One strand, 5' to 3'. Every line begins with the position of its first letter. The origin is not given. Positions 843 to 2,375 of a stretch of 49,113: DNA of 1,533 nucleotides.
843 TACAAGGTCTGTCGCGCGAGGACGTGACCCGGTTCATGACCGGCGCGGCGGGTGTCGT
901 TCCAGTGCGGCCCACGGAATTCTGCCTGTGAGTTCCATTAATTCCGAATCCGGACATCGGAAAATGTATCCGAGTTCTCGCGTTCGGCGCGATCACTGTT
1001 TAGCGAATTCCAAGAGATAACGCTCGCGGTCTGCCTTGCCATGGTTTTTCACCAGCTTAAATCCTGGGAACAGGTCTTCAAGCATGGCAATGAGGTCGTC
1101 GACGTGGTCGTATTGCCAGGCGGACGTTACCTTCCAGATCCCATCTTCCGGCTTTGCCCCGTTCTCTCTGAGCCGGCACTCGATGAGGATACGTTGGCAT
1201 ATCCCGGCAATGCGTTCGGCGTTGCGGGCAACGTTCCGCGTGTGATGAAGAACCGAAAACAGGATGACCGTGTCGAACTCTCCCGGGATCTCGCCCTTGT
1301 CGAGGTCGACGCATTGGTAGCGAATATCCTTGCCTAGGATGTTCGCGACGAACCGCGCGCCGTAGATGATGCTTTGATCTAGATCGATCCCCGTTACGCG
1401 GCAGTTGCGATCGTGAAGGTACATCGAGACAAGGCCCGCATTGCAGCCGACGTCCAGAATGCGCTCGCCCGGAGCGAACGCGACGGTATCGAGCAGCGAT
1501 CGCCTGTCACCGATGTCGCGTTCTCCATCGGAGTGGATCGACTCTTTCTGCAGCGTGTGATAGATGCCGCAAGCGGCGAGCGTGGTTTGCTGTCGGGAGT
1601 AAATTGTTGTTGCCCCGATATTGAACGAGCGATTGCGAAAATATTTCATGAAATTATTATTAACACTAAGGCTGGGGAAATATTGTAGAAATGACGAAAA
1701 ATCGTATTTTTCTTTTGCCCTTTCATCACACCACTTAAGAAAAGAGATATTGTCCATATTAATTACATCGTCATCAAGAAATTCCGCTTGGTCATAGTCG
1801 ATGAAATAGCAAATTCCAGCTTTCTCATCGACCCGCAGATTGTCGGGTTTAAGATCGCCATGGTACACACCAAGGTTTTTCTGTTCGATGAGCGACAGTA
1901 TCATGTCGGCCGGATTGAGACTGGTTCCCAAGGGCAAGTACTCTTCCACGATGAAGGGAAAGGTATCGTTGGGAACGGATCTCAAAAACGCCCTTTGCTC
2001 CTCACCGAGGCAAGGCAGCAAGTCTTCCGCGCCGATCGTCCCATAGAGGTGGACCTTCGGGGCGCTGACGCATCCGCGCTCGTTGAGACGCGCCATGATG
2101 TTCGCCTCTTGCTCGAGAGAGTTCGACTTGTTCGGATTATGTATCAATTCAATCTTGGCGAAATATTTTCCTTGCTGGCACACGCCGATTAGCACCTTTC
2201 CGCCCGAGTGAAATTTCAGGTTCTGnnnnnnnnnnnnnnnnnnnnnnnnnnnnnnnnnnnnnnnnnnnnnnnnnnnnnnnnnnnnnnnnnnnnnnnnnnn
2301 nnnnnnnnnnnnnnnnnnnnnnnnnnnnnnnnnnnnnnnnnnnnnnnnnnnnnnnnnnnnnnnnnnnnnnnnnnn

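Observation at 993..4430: Four enzymatic/scaffold modules fused in one ORF at the tail of the flgK-flgL-fliW string: TPR + GT41-like GT + kinase-like + SAM-methyltransferase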

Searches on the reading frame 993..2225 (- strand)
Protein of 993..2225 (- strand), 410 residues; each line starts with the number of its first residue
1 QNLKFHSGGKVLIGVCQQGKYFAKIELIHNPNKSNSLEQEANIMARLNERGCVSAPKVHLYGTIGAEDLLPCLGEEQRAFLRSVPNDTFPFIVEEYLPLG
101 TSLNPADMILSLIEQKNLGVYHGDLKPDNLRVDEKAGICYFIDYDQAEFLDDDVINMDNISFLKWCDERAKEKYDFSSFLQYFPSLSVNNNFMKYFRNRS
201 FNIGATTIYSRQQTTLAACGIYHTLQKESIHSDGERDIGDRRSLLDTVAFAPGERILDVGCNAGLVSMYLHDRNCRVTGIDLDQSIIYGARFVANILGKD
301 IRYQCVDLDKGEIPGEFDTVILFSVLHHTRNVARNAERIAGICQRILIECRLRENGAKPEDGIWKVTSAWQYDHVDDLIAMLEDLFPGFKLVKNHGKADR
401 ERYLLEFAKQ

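Call 7: search_solved_structures(query=window:993-2225:-, max_evalue=10, show_alignments=3)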
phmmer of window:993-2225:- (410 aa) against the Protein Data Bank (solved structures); distinct sequences matched with E-value up to 10: 118 (the best 60 are shown).
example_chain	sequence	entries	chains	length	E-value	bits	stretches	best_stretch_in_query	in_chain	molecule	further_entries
3bkw_A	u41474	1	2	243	1.9e-05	27.1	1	244-335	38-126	S-adenosylmethionine dependent methyltransferase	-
4azw_A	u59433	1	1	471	3.1e-05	26.4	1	234-355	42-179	WBDD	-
4uw0_A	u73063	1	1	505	3.9e-05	26.1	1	235-355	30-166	WBDD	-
8rdl_A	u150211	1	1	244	4.6e-05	25.9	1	240-338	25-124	ToxA protein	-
4ax8_A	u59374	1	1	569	5.9e-05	25.5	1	235-355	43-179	WBDD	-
4azs_A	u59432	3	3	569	5.9e-05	25.5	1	235-355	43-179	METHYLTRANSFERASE WBDD | WBDD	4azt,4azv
9rfr_A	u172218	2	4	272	6.6e-05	25.4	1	243-337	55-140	Ubiquinone biosynthesis O-methyltransferase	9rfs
3d2l_A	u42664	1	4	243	8.3e-05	25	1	251-329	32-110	SAM-dependent methyltransferase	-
5wp5_A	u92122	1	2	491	0.00015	24.2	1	247-323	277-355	Phosphomethylethanolamine N-methyltransferase 2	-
3bus_A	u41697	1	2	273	0.0005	22.5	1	244-340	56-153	Methyltransferase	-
5wp4_A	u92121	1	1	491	0.00054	22.3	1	242-325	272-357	Phosphoethanolamine N-methyltransferase 1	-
4qdj_A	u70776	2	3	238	0.0007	22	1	250-348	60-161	Magnesium-protoporphyrin O-methyltransferase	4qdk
3e8s_A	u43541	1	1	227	0.0011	21.3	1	234-294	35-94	Putative SAM Dependent Methyltransferase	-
8gdu_A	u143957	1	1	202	0.0011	21.3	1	243-327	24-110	Methyltransferase domain-containing protein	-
6mro_A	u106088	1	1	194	0.0017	20.7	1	243-327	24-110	methyl transferase from Methanosarcina acetivorans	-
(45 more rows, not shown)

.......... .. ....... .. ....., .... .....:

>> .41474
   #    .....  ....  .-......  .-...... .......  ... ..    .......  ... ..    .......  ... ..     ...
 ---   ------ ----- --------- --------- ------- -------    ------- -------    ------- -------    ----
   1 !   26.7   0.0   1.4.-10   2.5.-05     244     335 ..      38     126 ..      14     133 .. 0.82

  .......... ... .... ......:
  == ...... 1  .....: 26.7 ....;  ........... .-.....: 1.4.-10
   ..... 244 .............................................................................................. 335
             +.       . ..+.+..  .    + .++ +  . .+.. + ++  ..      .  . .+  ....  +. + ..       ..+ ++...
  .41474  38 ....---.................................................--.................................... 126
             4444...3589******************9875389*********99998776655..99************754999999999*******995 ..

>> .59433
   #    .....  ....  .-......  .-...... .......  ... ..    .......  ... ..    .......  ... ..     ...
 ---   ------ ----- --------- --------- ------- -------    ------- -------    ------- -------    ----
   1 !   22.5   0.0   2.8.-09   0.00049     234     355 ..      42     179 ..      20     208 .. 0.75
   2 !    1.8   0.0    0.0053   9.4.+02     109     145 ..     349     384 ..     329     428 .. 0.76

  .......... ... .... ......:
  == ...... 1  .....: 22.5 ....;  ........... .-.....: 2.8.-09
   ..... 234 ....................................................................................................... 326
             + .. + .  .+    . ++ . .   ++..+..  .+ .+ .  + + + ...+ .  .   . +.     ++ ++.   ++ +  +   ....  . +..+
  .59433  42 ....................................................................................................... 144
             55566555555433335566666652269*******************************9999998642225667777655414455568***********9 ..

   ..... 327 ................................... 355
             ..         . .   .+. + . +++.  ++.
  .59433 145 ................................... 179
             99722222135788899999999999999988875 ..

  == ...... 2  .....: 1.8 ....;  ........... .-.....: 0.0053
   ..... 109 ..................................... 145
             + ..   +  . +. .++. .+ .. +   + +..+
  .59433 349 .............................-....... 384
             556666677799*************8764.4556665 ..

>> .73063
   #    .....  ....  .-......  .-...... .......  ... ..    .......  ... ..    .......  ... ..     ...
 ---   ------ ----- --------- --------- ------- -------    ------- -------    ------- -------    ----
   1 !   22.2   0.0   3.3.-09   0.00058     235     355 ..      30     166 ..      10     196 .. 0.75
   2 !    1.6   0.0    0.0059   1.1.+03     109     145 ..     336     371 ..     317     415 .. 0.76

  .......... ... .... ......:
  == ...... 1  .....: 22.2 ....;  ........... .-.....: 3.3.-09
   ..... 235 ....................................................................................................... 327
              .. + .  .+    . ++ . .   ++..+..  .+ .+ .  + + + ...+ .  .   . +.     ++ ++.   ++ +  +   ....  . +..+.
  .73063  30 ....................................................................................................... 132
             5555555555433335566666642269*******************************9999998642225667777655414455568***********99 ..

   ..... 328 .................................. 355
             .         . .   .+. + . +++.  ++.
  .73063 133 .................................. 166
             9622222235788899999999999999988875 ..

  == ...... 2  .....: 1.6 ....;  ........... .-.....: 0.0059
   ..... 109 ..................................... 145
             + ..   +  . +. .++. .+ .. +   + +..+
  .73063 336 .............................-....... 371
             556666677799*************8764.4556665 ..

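Call 11: find_homologous_proteins(query=window:993-2225:-, max_evalue=0.001)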
Query window:993-2225:- (410 aa): 79 proteins with E <= 0.001 among 4400 candidates.
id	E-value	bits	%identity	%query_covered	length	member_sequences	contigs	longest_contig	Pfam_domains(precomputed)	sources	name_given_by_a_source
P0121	9.9e-249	843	90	98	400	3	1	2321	PF07021.19,PF13847.13,PF13489.13,PF13649.13,PF08241.19,PF08242.19,PF01636.30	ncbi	-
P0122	1.7e-205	701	74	99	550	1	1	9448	PF14559.13,PF13489.13,PF13431.13,PF13649.13,PF00515.35,PF13424.13,PF13428.13,PF08241.19,PF08242.19,PF07719.24,PF01636.30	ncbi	-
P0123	1.2e-183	629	73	90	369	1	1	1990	PF07021.19,PF13847.13,PF13489.13,PF08003.18,PF13649.13,PF08241.19,PF08242.19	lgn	-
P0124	6.6e-178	610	71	90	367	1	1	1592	PF07021.19,PF13489.13,PF13649.13,PF08241.19,PF08242.19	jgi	jgi:2-polyprenyl-3-methyl-5-hydroxy-6-metoxy-1,4-benzoquinol methylase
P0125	1.2e-165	570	77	77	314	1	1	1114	PF07021.19,PF13489.13,PF13649.13,PF08241.19,PF08242.19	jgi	jgi:2-polyprenyl-3-methyl-5-hydroxy-6-metoxy-1,4-benzoquinol methylase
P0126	2.6e-155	536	57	100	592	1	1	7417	PF13489.13,PF13431.13,PF13414.13,PF13176.13,PF13428.13,PF08241.19,PF13374.13,PF13847.13,PF14559.13,PF03848.21,PF13649.13,PF00515.35,PF13424.13,PF21033.5,PF13432.13,PF13181.13,PF08242.19,PF07719.24,PF01636.30,PF13174.13,PF10373.16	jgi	jgi:tetratricopeptide (TPR) repeat protein/SAM-dependent methyltransferase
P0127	1.0e-148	514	55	99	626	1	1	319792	PF13489.13,PF13431.13,PF13414.13,PF13176.13,PF13428.13,PF08241.19,PF13847.13,PF14559.13,PF13649.13,PF00515.35,PF13424.13,PF13432.13,PF13181.13,PF01239.29,PF08242.19,PF07719.24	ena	-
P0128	1.2e-148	514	55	99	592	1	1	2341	PF13489.13,PF13431.13,PF13414.13,PF13176.13,PF13428.13,PF08241.19,PF13374.13,PF13847.13,PF14559.13,PF13649.13,PF00515.35,PF13424.13,PF13432.13,PF13181.13,PF08242.19,PF07719.24,PF01636.30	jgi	-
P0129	6.1e-146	505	53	99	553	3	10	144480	PF13489.13,PF13431.13,PF13176.13,PF13428.13,PF08241.19,PF14559.13,PF13371.13,PF13649.13,PF00515.35,PF13424.13,PF13432.13,PF08242.19,PF07719.24,PF01636.30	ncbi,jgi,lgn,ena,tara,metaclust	jgi:2-polyprenyl-3-methyl-5-hydroxy-6-metoxy-1,4-benzoquinol methylase|tara:strand:+ start:9594 stop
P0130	2.7e-143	496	53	99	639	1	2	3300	PF13489.13,PF14853.13,PF13431.13,PF23914.2,PF13414.13,PF13176.13,PF13428.13,PF08241.19,PF13374.13,PF14559.13,PF24575.2,PF13649.13,PF00515.35,PF13424.13,PF13432.13,PF13181.13,PF08242.19,PF07719.24,PF13174.13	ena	-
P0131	4.5e-141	489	53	100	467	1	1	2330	PF07021.19,PF13847.13,PF13489.13,PF03848.21,PF13649.13,PF08241.19,PF08242.19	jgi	-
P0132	2.3e-139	483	50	100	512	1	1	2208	PF13489.13,PF13431.13,PF13414.13,PF13428.13,PF08241.19,PF13847.13,PF14559.13,PF13649.13,PF00515.35,PF13432.13,PF13181.13,PF08242.19,PF07719.24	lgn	-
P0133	6.3e-130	452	48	97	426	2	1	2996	PF13847.13,PF13489.13,PF13649.13,PF01728.26,PF08241.19,PF08242.19,PF01636.30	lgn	-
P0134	1.5e-120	421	47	98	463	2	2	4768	PF13847.13,PF13489.13,PF13649.13,PF08241.19,PF08242.19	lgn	-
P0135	2.2e-120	421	46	98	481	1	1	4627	PF07021.19,PF13847.13,PF13489.13,PF13649.13,PF08241.19,PF08242.19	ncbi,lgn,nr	ncbi:methyltransferase domain-containing protein [Candidatus Parcubacteria bacterium]|nr:MAG: methyl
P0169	8.6e-103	363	41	98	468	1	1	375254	PF13847.13,PF13489.13,PF13649.13,PF08241.19,PF08242.19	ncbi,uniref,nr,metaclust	ncbi:hypothetical protein MTBPR1_20144 [Candidatus Terasakiella magnetica]|uniref:Methyltransferase 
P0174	4.0e-101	357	44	96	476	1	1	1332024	PF13489.13,PF08003.18,PF13649.13,PF08241.19,PF08242.19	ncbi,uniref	ncbi:Methyltransferase domain containing protein [Candidatus Methylopumilus universalis]|uniref:meth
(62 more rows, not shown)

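Call 12: find_encoding_contigs(protein=P0122, flank=10000, max_places=3)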
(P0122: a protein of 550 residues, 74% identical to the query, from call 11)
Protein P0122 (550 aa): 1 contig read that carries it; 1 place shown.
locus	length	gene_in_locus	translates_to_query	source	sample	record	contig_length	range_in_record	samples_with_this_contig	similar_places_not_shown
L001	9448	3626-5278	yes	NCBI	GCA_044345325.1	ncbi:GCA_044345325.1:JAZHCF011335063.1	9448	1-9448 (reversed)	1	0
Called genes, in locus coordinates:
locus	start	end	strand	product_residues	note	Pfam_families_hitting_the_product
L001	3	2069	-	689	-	?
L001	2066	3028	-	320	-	PF01408:GFO_IDH_MocA, PF03446:NAD_binding_2 (weak), PF02894:GFO_IDH_MocA_C, PF22725:GFO_IDH_MocA_C3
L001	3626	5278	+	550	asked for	PF07719:TPR_2 (faint), PF13424:TPR_12 (faint), PF13428:TPR_14 (faint), PF00515:TPR_1, PF13489:Methyltransf_23, PF13649:Methyltransf_25, PF08241:Methyltransf_11, PF08242:Methyltransf_12, +3 more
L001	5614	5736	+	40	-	-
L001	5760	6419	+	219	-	PF13276:HTH_21, PF00665:rve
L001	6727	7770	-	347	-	-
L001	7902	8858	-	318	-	-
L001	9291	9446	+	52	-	?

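Call 13: find_encoding_contigs(protein=P0127, flank=10000, max_places=3)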
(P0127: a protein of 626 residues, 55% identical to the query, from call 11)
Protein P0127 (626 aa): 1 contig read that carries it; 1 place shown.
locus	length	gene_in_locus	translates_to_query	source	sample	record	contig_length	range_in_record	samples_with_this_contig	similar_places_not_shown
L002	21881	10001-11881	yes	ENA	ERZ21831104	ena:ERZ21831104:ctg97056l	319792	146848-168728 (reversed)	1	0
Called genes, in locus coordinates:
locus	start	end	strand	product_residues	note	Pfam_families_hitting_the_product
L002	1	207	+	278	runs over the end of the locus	-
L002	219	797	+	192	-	PF00535:Glycos_transf_2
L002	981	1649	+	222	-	-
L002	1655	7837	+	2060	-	PF00534:Glycos_transf_1, PF13692:Glyco_trans_1_4, PF00535:Glycos_transf_2, PF00535:Glycos_transf_2, PF13414:TPR_11, PF13371:TPR_9, PF00515:TPR_1, PF13844:Glyco_transf_41, +35 more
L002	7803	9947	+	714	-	PF13371:TPR_9 (faint), PF13428:TPR_14 (faint), PF13414:TPR_11 (weak), PF13432:TPR_16 (weak), PF00515:TPR_1 (weak), PF13414:TPR_11, PF13424:TPR_12 (weak), PF13844:Glyco_transf_41, +15 more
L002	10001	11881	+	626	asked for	PF13414:TPR_11 (weak), PF14559:TPR_19 (weak), PF00515:TPR_1 (weak), PF13414:TPR_11, PF13489:Methyltransf_23, PF08241:Methyltransf_11, PF08242:Methyltransf_12, PF13649:Methyltransf_25, +9 more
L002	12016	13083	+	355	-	PF00515:TPR_1 (faint), PF07719:TPR_2 (faint), PF12569:NatA_aux_su (faint), PF13414:TPR_11 (weak), PF23914:TPR_CcmH_CycH (weak), PF13432:TPR_16 (weak), PF23914:TPR_CcmH_CycH, PF14559:TPR_19 (weak), +11 more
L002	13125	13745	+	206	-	-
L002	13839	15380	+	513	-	PF08759:GT-D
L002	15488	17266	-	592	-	PF00515:TPR_1, PF07719:TPR_2, PF13181:TPR_8, PF23914:TPR_CcmH_CycH, PF13414:TPR_11, PF14559:TPR_19, PF00515:TPR_1, PF13371:TPR_9, +41 more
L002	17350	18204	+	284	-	-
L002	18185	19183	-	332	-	PF13524:Glyco_trans_1_2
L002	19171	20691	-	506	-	PF13432:TPR_16 (weak), PF13414:TPR_11 (weak), PF00515:TPR_1 (weak), PF13414:TPR_11, PF00515:TPR_1, PF07719:TPR_2, PF13181:TPR_8, PF13414:TPR_11, +13 more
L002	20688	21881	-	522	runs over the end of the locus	PF23914:TPR_CcmH_CycH (weak), PF13371:TPR_9 (weak), PF13414:TPR_11 (weak), PF00515:TPR_1, PF07719:TPR_2 (weak), PF13181:TPR_8 (weak), PF13424:TPR_12 (weak), PF13414:TPR_11, +9 more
